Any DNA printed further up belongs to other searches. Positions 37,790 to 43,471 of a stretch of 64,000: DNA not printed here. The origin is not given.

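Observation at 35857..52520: A roughly 16.6 kb single-strand envelope supercluster links polysaccharide genes, a C25/PorU-like T9SS peptidase and an OMP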

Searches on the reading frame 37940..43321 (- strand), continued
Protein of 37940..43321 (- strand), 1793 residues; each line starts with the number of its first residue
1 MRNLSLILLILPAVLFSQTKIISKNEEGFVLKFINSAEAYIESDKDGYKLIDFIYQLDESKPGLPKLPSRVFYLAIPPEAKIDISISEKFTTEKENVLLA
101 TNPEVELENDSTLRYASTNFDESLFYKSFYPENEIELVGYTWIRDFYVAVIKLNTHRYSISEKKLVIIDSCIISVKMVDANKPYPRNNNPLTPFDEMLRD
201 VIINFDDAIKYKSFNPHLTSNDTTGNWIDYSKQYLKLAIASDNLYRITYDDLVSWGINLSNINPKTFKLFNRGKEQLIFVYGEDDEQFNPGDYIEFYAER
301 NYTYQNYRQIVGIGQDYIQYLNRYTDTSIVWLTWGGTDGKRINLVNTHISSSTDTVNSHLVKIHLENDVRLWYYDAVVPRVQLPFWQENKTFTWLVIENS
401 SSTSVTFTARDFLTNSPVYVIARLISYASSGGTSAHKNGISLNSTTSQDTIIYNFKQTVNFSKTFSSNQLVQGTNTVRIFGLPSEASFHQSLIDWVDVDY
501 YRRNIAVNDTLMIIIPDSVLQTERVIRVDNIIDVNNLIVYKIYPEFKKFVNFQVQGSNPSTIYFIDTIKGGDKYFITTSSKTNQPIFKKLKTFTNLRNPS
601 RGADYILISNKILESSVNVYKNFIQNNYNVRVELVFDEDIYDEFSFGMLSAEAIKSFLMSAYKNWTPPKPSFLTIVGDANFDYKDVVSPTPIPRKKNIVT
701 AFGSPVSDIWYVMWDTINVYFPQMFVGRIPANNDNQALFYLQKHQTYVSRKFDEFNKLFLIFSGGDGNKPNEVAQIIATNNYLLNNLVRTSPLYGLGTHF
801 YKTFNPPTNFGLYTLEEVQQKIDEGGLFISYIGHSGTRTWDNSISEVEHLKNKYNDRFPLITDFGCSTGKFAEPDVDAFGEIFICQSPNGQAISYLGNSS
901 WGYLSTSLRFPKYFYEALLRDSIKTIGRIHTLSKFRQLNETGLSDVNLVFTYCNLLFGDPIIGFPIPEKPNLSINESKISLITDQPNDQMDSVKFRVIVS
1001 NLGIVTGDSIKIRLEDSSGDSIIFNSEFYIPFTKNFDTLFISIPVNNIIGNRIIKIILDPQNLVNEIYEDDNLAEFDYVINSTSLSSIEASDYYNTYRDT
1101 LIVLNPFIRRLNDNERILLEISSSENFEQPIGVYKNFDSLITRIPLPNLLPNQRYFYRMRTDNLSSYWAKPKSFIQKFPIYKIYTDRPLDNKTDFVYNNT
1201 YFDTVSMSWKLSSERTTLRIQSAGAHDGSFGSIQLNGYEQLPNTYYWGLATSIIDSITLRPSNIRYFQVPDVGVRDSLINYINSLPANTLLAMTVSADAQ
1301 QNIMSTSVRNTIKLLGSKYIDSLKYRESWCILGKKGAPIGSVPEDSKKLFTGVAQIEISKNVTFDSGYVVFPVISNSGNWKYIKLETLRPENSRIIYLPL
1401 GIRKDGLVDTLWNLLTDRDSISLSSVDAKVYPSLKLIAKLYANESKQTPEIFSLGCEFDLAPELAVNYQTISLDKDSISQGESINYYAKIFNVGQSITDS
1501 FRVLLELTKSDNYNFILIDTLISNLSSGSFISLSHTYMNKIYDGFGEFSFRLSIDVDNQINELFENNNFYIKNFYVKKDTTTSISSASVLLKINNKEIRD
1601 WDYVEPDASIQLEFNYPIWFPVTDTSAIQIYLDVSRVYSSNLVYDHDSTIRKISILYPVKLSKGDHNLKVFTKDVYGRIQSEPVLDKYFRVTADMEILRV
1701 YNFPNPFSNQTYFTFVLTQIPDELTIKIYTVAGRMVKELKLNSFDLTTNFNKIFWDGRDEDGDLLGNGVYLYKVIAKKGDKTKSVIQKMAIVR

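Call 30: search_protein_families(library=ncbifam, proteins=[P0161, P0165, P0168, P0170, P0172, P0183], max_evalue=1e-20)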
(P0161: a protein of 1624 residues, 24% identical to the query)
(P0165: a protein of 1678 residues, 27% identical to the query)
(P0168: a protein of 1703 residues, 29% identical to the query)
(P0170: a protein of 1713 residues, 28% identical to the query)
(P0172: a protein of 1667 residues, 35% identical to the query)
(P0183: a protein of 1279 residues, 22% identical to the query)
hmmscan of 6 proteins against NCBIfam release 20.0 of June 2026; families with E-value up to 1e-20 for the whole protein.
P0161 (1624 aa): 2 families
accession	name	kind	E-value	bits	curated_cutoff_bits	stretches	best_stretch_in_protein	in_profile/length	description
NF052324.1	PorU_rel_Nterm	equivalog_domain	7.7e-218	725.8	450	1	2-820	37-874/879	putative type IX secretion system sortase PorU2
NF033707.1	T9SS_sortase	equivalog_domain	8.9e-55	185.9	420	1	2-717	12-735/1095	type IX secretion system sortase PorU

P0165 (1678 aa): 2 families
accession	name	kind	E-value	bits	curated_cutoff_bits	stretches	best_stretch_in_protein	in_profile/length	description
NF052324.1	PorU_rel_Nterm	equivalog_domain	2.3e-215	717.6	450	1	5-874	3-879/879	putative type IX secretion system sortase PorU2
NF033707.1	T9SS_sortase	equivalog_domain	1.8e-53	181.5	420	1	30-775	4-744/1095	type IX secretion system sortase PorU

P0168 (1703 aa): 2 families
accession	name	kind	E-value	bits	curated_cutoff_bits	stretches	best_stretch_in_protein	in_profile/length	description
NF052324.1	PorU_rel_Nterm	equivalog_domain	7.5e-190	633.2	450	1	7-894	2-879/879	putative type IX secretion system sortase PorU2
NF033707.1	T9SS_sortase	equivalog_domain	1.3e-53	182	420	2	35-796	5-745/1095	type IX secretion system sortase PorU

P0170 (1713 aa): 2 families
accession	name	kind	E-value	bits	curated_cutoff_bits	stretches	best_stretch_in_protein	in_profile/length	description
NF052324.1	PorU_rel_Nterm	equivalog_domain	7.5e-199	662.9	450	1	7-900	4-879/879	putative type IX secretion system sortase PorU2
NF033707.1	T9SS_sortase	equivalog_domain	3.2e-56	190.6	420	2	31-799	5-743/1095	type IX secretion system sortase PorU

P0172 (1667 aa): 2 families
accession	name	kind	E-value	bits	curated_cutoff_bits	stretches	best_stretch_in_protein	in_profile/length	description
NF052324.1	PorU_rel_Nterm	equivalog_domain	4.1e-269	895.4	450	1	8-883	6-879/879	putative type IX secretion system sortase PorU2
NF033707.1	T9SS_sortase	equivalog_domain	1.2e-63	215.3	420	2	32-793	5-752/1095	type IX secretion system sortase PorU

P0183 (1279 aa): 2 families
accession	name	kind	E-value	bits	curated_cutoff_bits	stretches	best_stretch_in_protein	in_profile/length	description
NF033707.1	T9SS_sortase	equivalog_domain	0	1216.1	420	1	170-1279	1-1095/1095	type IX secretion system sortase PorU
NF052324.1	PorU_rel_Nterm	equivalog_domain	3.4e-55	187.7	450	1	174-917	30-765/879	putative type IX secretion system sortase PorU2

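Call 31: find_encoding_contigs(protein=P0172, flank=9000, max_places=1)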
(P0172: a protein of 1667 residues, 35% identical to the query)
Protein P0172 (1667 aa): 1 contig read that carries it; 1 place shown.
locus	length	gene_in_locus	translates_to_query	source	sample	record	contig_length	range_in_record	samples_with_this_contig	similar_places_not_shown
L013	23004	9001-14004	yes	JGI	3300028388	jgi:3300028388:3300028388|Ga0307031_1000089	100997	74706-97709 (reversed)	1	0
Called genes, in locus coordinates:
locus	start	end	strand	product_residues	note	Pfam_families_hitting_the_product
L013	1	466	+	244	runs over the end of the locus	PF00072:Response_reg, PF04397:LytTR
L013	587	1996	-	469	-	PF00753:Lactamase_B, PF00581:Rhodanese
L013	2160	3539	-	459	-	PF00753:Lactamase_B, PF23023:Anti-Pycsar_Apyc1, PF12706:Lactamase_B_2, PF16661:Lactamase_B_6, PF10996:Beta-Casp, PF07521:RMMBL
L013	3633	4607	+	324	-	-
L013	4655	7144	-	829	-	PF04024:PspC, PF22571:LiaI-LiaF-TM_PspC, PF22744:Toast-rack_PspC-Cterm, PF10988:DUF2807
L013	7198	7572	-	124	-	PF03551:PadR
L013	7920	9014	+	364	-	-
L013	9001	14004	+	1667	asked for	PF01364:Peptidase_C25, PF07705:CARDB (faint), PF15711:ILEI (weak), PF13860:FlgD_ig (faint)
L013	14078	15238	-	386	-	PF20510:HgmA_N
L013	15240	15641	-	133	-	-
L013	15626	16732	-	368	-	PF22694:CtpB_N-like (weak), PF00595:PDZ, PF13180:PDZ_2, PF17820:PDZ_6, PF03572:Peptidase_S41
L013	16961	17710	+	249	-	PF01814:Hemerythrin (faint)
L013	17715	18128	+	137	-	PF03652:RuvX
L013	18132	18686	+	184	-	PF01327:Pep_deformylase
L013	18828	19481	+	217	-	PF25575:TPR_BSK1_C (faint), PF13181:TPR_8 (faint), PF07719:TPR_2 (faint), PF13432:TPR_16 (faint), PF13371:TPR_9 (faint), PF13414:TPR_11 (weak), PF00515:TPR_1 (weak), PF13414:TPR_11 (weak), +3 more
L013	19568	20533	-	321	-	PF13715:CarbopepD_reg_2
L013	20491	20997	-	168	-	PF09500:YiiD_C (weak), PF14539:DUF4442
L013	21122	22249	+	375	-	PF01266:DAO, PF13450:NAD_binding_8 (weak)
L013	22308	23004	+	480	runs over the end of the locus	PF03553:Na_H_antiporter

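Call 32: find_encoding_contigs(protein=P0168, flank=9000, max_places=1)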
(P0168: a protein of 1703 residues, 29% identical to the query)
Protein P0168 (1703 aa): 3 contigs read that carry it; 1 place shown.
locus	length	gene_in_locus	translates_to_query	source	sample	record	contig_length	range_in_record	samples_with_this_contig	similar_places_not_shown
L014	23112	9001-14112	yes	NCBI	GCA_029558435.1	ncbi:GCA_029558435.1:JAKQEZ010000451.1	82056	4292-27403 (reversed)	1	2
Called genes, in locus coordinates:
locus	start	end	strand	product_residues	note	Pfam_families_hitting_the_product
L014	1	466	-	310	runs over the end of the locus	-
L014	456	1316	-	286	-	PF00520:Ion_trans, PF07885:Ion_trans_2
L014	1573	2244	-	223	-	PF02666:PS_Dcarbxylase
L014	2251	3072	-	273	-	PF01148:CTP_transf_1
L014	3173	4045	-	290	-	PF13489:Methyltransf_23, PF07021:MetW, PF08241:Methyltransf_11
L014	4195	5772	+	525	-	PF00884:Sulfatase, PF01663:Phosphodiest (faint), PF16347:SGSH_C (weak)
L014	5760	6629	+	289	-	PF03781:FGE-sulfatase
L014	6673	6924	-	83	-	PF02700:PurS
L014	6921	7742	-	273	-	PF01066:CDP-OH_P_transf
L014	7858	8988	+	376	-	PF13505:OMP_b-brl (faint)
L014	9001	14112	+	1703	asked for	PF01364:Peptidase_C25, PF13860:FlgD_ig (faint)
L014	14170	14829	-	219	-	PF01144:CoA_trans, PF13336:AcetylCoA_hyd_C (weak)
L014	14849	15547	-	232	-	PF01144:CoA_trans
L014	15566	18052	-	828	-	PF00912:Transgly, PF28500:PBP_middle, PF00905:Transpeptidase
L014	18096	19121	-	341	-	PF08240:ADH_N, PF00107:ADH_zinc_N, PF13602:ADH_zinc_N_2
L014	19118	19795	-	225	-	PF00590:TP_methylase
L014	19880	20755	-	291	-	PF00231:ATP-synt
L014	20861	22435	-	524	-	PF02874:ATP-synt_ab_N, PF00006:ATP-synt_ab, PF00306:ATP-synt_ab_C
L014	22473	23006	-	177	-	PF00213:OSCP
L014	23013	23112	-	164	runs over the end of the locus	-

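Call 33: search_protein_families(library=ncbifam, proteins=[L013:7920-9014:+, L014:7858-8988:+, L005:15453-16829:+], max_evalue=1)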
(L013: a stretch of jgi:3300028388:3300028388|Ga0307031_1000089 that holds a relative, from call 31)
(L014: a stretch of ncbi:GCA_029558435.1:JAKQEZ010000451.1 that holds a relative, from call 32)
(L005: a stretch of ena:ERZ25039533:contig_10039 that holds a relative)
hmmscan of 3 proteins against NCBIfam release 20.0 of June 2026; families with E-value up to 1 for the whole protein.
L013:7920-9014:+ (364 aa): 5 families
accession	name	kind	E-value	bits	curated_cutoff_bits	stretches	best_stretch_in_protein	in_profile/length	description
NF052325.1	PorVQ2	equivalog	3.1e-150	500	325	1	14-358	7-351/354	putative type IX sorting system protein PorV2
NF033709.1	PorV_fam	subfamily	1.5e-32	113.5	90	1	34-360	4-326/326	PorV/PorQ family protein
NF033711.1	T9SS_PorQ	equivalog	2.5e-25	89.2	220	1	9-350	2-328/335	type IX secretion system protein PorQ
NF033710.1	T9SS_OM_PorV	equivalog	2.3e-12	46.8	250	2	23-192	15-183/367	type IX secretion system outer membrane channel protein PorV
NF050080.1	pilus_FilD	exception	0.034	12.4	970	1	25-74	11-60/549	putative pilus system OmpP1/FadL family transporter FilD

L014:7858-8988:+ (376 aa): 7 families
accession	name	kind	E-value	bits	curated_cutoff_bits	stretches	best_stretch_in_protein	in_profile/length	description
NF052325.1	PorVQ2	equivalog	3.9e-146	486.5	325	1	5-357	4-354/354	putative type IX sorting system protein PorV2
NF033709.1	PorV_fam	subfamily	1e-27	97.6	90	1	29-352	5-322/326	PorV/PorQ family protein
NF033711.1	T9SS_PorQ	equivalog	5.1e-16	58.6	220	1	3-205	2-193/335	type IX secretion system protein PorQ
NF033710.1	T9SS_OM_PorV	equivalog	7.8e-09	35.2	250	1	23-164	21-156/367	type IX secretion system outer membrane channel protein PorV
NF007988.0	PRK10716.1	equivalog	0.00075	18.3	585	1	172-237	217-288/435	long-chain fatty acid transporter FadL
TIGR04565.1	OMP_myx_plus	subfamily_domain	0.013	15.5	60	0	281-326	114-159/161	outer membrane beta-barrel domain-containing protein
NF008202.0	PRK10959.1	equivalog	0.052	12.8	287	1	170-196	149-175/212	outer membrane protein OmpW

L005:15453-16829:+ (458 aa): 1 family
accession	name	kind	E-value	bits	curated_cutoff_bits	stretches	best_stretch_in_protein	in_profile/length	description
NF047543.1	CytMemPImpL63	equivalog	7.5e-17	61.2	1000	2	225-401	304-479/525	cytoplasmic membrane protein ImpL63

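Call 34: search_protein_families(library=pfam, proteins=[L013:7920-9014:+, L014:7858-8988:+, L005:15453-16829:+], max_evalue=1)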
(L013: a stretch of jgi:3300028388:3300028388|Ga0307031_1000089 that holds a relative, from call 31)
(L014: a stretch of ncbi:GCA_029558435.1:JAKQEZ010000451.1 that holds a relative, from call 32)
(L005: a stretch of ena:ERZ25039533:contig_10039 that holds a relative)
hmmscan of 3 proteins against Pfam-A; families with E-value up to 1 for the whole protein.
L013:7920-9014:+ (364 aa): 2 families
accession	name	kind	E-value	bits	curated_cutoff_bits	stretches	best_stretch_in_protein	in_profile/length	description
PF19572.5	PorV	-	0.0035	17.3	27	1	33-130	12-112/243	Type IX secretion system protein PorV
PF13729.12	TraF_2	-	0.0039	16.9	25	1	181-298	194-257/264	F plasmid transfer operon, TraF, protein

L014:7858-8988:+ (376 aa): 4 families
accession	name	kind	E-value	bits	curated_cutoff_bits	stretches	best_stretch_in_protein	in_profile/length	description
PF13505.12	OMP_b-brl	-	1.2e-05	26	28.7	2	249-356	56-173/175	Outer membrane protein beta-barrel domain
PF19572.5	PorV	-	4.8e-05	23.4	27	1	29-122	14-110/243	Type IX secretion system protein PorV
PF18990.6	DUF5723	-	0.00098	19.3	26.8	1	159-199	206-237/376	Family of unknown function (DUF5723)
PF12099.14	DUF3575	-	0.097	12.4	21.1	0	172-194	111-133/177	Protein of unknown function (DUF3575)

L005:15453-16829:+ (458 aa): 0 families

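Call 38: find_encoding_contigs(protein=P0153, flank=3000, max_places=10)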
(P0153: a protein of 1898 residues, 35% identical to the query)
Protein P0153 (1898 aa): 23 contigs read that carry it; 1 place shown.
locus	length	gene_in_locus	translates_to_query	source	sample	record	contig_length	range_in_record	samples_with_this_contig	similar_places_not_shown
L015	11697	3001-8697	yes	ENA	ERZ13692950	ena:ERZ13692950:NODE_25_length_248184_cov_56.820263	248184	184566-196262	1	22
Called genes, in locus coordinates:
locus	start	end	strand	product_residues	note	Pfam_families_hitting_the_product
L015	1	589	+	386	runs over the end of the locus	PF01041:DegT_DnrJ_EryC1, PF00155:Aminotran_1_2 (weak), PF01053:Cys_Met_Meta_PP, PF01212:Beta_elim_lyase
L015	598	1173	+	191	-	PF02397:Bac_transf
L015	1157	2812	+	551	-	-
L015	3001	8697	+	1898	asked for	PF08126:Propeptide_C25, PF07705:CARDB (faint), PF01364:Peptidase_C25, PF13860:FlgD_ig (weak)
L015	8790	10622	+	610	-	PF13522:GATase_6, PF13537:GATase_7, PF01380:SIS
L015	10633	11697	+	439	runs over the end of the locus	-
